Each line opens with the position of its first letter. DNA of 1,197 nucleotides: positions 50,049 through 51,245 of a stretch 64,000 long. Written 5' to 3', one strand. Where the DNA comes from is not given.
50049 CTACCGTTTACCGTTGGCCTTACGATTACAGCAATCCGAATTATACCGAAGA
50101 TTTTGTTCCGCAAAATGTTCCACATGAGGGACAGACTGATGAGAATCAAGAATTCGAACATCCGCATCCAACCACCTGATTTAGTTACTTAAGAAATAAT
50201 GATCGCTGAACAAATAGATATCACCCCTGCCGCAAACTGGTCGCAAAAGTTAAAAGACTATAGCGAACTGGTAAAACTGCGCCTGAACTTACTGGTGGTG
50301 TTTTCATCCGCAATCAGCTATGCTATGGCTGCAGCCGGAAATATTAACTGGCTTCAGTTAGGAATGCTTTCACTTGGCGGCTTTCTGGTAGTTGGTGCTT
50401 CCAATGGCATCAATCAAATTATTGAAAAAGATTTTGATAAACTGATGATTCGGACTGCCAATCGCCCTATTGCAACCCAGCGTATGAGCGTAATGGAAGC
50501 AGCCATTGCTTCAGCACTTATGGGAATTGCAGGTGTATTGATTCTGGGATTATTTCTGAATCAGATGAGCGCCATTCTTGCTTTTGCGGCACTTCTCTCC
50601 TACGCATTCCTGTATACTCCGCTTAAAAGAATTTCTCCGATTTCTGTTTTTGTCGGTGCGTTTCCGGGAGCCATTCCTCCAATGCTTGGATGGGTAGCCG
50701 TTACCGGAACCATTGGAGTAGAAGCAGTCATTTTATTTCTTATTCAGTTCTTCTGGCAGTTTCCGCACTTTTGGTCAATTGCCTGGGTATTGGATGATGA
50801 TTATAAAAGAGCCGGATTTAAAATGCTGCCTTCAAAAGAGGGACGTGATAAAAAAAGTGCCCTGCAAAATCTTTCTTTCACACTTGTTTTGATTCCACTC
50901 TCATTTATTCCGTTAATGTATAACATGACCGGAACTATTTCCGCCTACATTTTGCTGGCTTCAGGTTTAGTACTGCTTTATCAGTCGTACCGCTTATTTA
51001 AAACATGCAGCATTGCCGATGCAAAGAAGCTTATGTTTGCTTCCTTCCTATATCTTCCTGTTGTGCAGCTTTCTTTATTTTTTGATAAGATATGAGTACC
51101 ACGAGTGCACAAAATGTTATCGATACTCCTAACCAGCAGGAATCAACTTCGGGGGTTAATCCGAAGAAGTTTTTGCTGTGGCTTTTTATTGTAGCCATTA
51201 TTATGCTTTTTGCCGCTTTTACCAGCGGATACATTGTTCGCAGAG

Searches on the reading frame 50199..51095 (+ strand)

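Call 35: search_protein_families(library=pfam, proteins=[window:50199-51095:+], max_evalue=0.00001)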
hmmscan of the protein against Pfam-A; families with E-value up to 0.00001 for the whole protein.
window:50199-51095:+ (298 aa): 1 family
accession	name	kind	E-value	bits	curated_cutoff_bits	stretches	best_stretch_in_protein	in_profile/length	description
PF01040.23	UbiA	-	1.6e-59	201.7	34.2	1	34-283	2-249/250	UbiA prenyltransferase family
